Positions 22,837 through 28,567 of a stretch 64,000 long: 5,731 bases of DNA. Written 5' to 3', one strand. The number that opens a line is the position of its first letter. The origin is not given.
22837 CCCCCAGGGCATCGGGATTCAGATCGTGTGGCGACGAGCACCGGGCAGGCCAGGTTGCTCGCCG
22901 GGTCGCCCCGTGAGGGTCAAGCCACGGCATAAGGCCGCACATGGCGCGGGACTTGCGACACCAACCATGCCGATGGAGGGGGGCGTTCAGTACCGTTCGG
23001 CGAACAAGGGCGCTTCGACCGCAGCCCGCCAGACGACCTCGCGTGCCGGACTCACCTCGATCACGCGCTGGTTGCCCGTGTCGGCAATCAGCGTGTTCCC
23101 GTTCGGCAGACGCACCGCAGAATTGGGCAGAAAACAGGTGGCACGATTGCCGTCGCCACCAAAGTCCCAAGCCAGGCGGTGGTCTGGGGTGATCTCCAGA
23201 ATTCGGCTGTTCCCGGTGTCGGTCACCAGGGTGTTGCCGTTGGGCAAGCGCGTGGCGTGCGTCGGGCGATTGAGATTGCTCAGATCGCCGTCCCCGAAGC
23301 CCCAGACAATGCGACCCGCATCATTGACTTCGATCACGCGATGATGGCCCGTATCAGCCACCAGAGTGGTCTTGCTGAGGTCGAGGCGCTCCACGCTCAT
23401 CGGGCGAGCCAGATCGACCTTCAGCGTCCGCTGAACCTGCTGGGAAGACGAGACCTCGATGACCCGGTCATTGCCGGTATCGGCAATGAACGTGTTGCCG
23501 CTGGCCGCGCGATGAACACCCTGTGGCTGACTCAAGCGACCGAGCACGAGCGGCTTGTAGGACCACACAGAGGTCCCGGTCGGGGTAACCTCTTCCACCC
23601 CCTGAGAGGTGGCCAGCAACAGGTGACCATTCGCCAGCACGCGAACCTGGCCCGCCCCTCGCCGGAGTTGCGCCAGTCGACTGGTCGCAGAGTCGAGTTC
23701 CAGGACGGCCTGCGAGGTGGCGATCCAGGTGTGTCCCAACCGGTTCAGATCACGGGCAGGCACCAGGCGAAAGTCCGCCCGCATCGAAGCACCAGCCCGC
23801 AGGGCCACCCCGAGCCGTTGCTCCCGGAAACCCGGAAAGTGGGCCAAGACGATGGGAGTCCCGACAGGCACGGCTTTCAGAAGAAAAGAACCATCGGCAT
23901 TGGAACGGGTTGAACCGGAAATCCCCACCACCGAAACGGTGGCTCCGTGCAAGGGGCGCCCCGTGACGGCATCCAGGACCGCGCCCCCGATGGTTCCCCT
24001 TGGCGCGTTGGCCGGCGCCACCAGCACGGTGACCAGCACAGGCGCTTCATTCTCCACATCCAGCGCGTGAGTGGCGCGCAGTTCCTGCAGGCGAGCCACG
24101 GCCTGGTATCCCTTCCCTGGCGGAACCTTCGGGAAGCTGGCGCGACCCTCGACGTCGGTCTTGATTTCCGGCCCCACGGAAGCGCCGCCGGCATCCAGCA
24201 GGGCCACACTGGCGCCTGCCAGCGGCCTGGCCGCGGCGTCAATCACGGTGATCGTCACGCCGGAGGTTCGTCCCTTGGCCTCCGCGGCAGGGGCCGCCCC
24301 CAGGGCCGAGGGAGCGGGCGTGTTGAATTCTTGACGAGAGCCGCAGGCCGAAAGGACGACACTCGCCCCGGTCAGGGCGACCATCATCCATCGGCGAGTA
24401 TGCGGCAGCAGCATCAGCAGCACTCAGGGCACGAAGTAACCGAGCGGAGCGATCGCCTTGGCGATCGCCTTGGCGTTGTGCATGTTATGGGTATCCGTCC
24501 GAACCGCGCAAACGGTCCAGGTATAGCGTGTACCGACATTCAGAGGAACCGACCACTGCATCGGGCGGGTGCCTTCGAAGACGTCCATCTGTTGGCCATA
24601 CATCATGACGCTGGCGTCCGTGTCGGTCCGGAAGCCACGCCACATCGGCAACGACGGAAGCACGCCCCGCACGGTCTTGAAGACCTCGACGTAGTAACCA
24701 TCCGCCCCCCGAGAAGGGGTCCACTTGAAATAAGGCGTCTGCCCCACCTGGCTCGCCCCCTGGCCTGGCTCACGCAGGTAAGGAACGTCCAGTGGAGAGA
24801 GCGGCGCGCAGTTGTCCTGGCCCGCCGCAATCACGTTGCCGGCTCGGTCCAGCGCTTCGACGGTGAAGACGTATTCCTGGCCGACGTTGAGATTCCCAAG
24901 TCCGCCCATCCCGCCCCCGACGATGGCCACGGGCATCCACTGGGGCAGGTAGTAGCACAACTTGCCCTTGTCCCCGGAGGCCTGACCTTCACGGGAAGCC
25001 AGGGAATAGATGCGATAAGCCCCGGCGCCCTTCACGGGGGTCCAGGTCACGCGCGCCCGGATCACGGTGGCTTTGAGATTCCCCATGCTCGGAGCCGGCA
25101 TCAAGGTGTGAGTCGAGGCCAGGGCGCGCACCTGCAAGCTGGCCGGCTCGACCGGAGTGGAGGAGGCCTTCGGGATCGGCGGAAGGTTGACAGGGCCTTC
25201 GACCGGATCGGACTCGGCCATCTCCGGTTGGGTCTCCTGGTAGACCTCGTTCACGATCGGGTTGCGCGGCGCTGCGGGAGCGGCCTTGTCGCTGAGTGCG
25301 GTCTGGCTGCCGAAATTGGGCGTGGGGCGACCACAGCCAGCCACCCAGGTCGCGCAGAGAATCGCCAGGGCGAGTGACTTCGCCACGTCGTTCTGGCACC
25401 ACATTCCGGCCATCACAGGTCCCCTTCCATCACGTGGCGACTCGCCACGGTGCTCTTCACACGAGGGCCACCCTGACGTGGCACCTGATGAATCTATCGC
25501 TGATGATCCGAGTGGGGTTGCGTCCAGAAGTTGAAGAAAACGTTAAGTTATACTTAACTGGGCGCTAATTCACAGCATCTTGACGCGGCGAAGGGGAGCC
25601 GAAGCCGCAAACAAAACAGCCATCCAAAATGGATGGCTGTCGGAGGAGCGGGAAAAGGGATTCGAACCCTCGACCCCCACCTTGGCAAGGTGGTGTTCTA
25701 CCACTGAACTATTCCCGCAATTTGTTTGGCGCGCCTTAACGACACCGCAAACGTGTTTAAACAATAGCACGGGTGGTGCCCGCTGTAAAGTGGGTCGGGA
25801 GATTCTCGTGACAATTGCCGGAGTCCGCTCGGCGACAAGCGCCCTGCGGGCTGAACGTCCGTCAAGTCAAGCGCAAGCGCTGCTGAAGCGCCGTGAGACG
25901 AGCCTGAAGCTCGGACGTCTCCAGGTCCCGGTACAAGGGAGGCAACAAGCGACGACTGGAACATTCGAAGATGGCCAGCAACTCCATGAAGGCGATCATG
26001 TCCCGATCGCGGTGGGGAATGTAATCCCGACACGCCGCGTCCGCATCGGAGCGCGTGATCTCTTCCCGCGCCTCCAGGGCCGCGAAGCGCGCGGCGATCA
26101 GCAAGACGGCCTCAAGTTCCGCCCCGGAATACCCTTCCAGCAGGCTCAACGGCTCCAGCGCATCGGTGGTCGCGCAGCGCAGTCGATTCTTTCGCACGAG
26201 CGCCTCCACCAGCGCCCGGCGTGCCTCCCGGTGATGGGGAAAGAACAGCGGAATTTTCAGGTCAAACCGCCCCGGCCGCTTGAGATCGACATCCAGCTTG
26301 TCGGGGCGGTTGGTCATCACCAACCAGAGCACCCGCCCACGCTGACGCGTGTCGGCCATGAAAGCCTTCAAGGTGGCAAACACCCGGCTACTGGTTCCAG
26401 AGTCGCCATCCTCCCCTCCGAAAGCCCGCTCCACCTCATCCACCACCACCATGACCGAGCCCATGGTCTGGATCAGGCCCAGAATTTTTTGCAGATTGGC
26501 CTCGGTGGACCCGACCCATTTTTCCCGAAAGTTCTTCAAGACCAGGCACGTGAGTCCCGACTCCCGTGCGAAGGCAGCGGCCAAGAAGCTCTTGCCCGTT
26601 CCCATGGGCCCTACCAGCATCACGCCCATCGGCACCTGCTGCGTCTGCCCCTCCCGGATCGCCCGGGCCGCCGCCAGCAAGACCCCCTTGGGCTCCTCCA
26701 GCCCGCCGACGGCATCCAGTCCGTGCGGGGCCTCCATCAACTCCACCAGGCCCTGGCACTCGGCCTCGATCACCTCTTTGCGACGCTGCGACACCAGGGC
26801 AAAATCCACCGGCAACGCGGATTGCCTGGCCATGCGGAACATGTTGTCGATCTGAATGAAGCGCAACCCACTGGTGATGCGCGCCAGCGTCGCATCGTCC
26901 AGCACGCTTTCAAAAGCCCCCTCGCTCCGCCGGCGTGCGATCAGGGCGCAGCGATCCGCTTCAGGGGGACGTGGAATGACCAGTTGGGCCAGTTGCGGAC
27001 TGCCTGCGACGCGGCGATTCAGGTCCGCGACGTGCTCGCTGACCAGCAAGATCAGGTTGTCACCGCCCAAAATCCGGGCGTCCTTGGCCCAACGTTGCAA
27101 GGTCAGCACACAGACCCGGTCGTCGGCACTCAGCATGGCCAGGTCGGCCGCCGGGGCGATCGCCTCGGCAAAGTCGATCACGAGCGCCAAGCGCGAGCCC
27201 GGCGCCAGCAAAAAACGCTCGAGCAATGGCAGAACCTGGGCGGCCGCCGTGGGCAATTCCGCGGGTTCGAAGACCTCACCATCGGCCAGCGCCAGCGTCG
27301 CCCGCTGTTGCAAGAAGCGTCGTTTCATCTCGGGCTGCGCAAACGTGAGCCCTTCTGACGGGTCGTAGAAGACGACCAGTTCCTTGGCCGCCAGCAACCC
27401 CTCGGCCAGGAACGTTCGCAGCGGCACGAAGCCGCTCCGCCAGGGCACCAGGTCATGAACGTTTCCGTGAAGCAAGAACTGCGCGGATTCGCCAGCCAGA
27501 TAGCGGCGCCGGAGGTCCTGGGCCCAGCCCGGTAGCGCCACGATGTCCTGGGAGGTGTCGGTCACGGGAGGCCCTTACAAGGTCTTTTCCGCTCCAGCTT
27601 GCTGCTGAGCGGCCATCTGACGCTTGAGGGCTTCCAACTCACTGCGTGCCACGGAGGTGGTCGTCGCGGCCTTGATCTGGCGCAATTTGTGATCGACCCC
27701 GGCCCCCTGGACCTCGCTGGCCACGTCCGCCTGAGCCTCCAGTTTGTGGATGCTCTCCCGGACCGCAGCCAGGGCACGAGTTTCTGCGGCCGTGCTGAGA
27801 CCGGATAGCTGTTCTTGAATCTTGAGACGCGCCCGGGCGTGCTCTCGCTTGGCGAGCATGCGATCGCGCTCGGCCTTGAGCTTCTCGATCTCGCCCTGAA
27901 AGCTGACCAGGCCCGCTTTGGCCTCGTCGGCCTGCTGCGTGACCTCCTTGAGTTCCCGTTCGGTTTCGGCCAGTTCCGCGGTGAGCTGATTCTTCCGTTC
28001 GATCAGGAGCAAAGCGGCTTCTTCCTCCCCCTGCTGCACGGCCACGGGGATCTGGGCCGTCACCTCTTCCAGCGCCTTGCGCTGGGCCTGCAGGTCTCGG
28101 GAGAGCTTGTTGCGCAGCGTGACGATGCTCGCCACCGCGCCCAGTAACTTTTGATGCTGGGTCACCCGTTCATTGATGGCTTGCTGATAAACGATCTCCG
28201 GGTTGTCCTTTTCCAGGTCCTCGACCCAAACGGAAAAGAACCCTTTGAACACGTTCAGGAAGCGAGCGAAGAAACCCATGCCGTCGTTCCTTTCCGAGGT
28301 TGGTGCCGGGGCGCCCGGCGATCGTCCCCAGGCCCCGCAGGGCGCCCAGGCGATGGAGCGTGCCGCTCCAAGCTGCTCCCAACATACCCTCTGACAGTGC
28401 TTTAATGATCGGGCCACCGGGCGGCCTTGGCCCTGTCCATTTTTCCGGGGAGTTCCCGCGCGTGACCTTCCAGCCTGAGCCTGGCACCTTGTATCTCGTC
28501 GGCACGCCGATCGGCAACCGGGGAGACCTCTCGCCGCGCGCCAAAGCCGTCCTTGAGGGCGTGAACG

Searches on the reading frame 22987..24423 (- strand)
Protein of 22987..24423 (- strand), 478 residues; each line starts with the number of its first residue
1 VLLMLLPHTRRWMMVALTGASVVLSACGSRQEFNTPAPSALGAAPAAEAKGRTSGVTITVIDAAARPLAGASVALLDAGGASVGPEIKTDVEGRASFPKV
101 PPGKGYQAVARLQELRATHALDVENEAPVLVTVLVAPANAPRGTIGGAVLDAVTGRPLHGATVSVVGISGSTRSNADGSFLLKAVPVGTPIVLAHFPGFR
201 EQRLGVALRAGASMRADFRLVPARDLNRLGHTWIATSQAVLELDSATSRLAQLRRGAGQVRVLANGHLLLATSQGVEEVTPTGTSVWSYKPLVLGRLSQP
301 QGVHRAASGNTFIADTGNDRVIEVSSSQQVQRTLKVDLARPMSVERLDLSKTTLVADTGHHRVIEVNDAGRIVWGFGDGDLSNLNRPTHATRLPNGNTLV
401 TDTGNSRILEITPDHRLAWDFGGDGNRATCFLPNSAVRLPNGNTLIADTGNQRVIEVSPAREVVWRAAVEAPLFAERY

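Call 22: search_protein_families(library=pfam, proteins=[window:22987-24423:-], max_evalue=0.0001)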
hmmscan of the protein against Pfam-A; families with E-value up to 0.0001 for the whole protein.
window:22987-24423:- (478 aa): 4 families
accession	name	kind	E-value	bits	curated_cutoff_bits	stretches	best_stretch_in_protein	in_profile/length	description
PF13620.12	CarboxypepD_reg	-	3.5e-22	79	32.3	2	144-220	1-81/82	Carboxypeptidase regulatory-like domain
PF13715.12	CarbopepD_reg_2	-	4e-10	40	32.2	1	145-219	1-75/88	CarboxypepD_reg-like domain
PF01436.27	NHL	-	1.9e-07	31.2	20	0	384-408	1-25/28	NHL repeat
PF17802.7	SpaA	-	8e-06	26.4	23.1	0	56-121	3-65/91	Prealbumin-like fold domain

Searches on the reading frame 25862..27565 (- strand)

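Call 3: search_protein_families(library=pfam, proteins=[window:25862-27565:-], max_evalue=0.01)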
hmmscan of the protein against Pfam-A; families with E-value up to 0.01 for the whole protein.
window:25862-27565:- (567 aa): 7 families
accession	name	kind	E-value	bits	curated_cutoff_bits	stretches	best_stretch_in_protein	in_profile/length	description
PF00004.35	AAA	-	9.6e-23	81.5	21.2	1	315-438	1-127/131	ATPase family associated with various cellular activities (AAA)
PF13191.12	AAA_16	-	5.5e-05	24.2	32.6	1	296-413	12-134/167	AAA ATPase domain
PF17862.7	AAA_lid_3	-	0.00025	21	27.2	1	476-508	11-43/45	AAA+ lid domain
PF13481.12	AAA_25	-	0.00043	20.4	27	0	359-406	132-180/195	AAA domain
PF13401.12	AAA_22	-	0.00081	20.1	27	0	315-335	8-28/130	AAA domain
PF13671.12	AAA_33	-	0.0036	18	27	0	315-354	2-41/143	AAA domain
PF05621.17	TniB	-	0.0077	16.1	22.4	0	352-404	102-151/189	Bacterial TniB protein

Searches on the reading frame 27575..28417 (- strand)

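Call 3: search_protein_families(library=pfam, proteins=[window:27575-28417:-], max_evalue=0.01)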
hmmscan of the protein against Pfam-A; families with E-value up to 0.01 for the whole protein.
window:27575-28417:- (280 aa): 2 families
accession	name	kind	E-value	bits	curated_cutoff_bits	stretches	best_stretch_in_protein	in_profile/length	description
PF04012.17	PspA_IM30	-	3.5e-20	73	33.9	1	49-267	2-217/220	PspA/IM30 family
PF02403.27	Seryl_tRNA_N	-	0.004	17.8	28.2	1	71-166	9-100/108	Seryl-tRNA synthetase N-terminal domain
